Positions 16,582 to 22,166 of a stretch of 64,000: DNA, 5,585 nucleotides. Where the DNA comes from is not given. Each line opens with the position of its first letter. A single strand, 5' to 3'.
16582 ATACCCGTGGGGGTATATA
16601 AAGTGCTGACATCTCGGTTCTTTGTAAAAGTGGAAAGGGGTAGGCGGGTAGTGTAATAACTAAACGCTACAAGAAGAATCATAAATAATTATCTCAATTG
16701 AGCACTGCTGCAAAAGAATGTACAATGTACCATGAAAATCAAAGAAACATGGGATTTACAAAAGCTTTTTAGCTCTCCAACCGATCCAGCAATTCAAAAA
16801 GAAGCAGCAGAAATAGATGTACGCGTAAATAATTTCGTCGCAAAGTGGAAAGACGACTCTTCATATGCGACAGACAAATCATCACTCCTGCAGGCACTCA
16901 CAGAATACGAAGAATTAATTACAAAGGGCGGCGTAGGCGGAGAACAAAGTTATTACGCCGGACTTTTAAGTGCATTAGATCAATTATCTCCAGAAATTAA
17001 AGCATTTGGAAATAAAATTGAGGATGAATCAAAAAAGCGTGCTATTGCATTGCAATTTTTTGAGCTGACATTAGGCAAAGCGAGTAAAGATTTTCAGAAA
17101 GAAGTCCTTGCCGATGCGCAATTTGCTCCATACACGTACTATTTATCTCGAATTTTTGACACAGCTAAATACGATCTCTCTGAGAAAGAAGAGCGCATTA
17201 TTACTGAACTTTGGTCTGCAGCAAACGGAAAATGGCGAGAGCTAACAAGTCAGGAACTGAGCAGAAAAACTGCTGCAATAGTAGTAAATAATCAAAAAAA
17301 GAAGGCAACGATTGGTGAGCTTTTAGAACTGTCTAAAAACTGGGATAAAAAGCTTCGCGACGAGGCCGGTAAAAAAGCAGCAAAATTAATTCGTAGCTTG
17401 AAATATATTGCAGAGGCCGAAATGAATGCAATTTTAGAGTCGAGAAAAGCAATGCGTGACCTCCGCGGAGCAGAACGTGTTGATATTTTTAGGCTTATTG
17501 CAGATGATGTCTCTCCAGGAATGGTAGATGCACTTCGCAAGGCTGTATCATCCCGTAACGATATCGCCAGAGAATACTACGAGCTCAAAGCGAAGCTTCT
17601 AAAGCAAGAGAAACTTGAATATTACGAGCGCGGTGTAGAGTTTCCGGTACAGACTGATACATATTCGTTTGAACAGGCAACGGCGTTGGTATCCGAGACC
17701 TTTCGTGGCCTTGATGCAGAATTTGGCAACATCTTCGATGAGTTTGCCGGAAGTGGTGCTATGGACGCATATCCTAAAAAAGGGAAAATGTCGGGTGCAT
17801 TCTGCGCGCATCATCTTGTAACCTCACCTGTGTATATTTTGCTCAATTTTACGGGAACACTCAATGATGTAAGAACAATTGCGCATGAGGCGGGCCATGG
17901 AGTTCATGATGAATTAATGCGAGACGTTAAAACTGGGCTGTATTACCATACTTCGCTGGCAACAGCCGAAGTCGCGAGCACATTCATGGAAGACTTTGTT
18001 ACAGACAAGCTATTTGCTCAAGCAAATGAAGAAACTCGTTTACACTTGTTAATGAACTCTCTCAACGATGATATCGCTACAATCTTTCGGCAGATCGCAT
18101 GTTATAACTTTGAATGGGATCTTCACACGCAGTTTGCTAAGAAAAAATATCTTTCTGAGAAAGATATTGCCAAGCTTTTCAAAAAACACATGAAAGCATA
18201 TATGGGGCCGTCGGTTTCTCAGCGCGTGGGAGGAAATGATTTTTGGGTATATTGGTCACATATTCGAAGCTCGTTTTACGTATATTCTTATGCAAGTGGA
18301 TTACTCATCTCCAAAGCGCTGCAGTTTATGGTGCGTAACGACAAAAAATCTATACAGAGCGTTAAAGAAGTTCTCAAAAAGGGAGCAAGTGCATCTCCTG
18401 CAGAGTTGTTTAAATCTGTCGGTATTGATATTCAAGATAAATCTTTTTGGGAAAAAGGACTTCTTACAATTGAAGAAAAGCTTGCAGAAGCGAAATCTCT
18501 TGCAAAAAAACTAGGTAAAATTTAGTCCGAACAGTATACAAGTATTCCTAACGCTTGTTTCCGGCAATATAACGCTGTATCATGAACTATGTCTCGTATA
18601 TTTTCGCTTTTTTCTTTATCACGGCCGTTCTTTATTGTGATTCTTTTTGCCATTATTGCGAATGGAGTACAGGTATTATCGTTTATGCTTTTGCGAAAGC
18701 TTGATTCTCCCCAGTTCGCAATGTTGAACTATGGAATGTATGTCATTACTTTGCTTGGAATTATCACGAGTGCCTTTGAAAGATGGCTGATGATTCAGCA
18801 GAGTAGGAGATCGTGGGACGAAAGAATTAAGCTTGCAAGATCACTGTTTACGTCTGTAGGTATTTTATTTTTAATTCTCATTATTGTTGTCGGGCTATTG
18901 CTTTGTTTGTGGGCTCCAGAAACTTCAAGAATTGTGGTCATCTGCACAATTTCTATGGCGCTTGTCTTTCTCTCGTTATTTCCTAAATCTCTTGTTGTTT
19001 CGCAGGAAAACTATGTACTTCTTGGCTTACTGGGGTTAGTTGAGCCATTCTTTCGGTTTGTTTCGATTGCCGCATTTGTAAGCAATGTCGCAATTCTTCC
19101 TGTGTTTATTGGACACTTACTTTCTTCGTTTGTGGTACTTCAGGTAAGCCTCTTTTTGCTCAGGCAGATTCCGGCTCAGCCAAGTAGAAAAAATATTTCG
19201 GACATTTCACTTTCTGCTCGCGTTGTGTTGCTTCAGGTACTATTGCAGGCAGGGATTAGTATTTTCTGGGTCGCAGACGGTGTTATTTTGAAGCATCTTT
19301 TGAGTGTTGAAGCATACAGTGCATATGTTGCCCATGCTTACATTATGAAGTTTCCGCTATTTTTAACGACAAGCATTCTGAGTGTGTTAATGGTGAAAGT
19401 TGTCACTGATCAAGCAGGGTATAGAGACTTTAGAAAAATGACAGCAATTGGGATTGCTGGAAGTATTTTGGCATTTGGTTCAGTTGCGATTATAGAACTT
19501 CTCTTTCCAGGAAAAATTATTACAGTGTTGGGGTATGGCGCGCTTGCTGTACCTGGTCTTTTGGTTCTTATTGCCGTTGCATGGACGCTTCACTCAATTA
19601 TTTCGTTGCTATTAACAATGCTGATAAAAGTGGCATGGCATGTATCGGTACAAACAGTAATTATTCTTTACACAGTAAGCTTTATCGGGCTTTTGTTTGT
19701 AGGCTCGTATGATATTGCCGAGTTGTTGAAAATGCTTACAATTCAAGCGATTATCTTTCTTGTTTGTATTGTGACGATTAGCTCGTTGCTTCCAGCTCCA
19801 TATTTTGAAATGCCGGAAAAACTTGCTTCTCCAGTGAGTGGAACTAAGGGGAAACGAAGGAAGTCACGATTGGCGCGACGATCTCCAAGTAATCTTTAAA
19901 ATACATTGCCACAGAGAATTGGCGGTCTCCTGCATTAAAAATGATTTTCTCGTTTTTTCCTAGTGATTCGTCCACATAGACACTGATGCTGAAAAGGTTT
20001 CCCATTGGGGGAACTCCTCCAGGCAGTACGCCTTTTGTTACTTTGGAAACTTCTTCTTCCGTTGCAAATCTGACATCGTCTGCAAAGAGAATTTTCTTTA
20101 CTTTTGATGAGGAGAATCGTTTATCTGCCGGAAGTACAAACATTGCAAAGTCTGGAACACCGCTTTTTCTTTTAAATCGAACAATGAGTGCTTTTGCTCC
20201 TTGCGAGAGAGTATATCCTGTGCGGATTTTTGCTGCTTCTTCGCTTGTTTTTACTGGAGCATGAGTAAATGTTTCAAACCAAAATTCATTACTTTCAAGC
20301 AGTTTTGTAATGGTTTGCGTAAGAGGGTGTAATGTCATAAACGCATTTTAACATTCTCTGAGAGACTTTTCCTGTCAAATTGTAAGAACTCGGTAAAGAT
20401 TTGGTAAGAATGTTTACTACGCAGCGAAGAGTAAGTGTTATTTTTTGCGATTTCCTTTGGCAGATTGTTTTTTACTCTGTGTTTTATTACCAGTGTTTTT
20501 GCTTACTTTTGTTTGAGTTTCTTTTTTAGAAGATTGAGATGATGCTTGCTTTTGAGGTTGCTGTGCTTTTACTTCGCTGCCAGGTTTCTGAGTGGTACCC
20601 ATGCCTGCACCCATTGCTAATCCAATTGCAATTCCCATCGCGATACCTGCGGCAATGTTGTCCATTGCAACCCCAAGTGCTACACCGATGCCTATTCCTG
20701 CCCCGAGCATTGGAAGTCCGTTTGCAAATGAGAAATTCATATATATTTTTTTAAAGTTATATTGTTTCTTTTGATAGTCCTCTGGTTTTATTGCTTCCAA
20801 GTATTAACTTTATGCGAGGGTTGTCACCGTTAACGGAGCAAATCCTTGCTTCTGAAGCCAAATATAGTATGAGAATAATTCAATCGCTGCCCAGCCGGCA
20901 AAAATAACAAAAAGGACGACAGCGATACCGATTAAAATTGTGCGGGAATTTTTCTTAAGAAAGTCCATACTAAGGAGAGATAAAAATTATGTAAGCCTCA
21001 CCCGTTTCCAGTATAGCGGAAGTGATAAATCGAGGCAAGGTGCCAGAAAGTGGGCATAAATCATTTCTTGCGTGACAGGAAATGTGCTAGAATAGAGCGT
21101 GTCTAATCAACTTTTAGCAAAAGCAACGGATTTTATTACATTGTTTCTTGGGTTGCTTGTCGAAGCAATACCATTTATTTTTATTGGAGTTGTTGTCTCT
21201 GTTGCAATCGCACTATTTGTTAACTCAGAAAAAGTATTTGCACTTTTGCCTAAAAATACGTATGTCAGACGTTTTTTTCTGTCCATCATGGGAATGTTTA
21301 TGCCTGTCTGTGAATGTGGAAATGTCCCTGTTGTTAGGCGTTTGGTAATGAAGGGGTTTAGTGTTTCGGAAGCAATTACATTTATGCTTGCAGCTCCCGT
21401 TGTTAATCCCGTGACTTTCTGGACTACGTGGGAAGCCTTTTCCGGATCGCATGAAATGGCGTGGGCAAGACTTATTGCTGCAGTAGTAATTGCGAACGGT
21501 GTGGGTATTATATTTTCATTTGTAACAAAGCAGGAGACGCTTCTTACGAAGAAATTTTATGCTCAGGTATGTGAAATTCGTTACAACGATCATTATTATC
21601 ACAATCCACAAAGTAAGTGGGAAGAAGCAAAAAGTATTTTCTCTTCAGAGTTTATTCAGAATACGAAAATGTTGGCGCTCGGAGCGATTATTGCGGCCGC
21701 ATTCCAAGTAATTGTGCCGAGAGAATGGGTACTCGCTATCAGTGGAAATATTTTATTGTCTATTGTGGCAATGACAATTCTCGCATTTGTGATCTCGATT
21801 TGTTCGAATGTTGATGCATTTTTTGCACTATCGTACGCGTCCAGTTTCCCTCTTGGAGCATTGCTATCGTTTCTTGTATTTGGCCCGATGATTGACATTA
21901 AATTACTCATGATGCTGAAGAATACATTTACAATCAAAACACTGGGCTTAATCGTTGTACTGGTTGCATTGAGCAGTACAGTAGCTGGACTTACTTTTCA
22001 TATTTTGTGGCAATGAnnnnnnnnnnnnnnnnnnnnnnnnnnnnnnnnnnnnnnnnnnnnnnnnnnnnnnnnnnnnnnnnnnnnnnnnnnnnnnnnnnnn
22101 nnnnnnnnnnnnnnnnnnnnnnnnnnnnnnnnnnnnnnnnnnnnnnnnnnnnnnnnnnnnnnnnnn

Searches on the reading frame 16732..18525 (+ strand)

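Call 34: search_protein_families(library=pfam, proteins=[window:16732-18525:+], max_evalue=0.001)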
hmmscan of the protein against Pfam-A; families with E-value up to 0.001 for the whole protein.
window:16732-18525:+ (597 aa): 2 families
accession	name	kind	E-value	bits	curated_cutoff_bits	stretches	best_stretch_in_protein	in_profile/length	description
PF01432.26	Peptidase_M3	-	4.8e-36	125.5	27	1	203-576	5-454/457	Peptidase family M3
PF08439.15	Peptidase_M3_N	-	3.1e-06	27.8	25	1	117-171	5-60/70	Oligopeptidase F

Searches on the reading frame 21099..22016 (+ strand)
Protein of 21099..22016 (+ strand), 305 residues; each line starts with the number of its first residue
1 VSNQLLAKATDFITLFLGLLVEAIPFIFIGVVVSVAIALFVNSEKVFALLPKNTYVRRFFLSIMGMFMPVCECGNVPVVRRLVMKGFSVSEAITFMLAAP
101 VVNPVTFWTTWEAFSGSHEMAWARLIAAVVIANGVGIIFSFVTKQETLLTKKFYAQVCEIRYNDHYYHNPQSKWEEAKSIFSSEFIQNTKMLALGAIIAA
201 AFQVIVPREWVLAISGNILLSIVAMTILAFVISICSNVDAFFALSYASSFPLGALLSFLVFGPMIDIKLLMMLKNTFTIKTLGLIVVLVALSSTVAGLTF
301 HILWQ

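Call 34: search_protein_families(library=pfam, proteins=[window:21099-22016:+], max_evalue=0.001)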
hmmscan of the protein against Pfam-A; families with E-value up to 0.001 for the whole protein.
window:21099-22016:+ (305 aa): 1 family
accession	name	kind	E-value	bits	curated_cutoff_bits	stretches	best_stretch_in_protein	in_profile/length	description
PF03773.19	ArsP_1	-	1.4e-57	195.6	32.3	1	11-301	4-293/294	Predicted permease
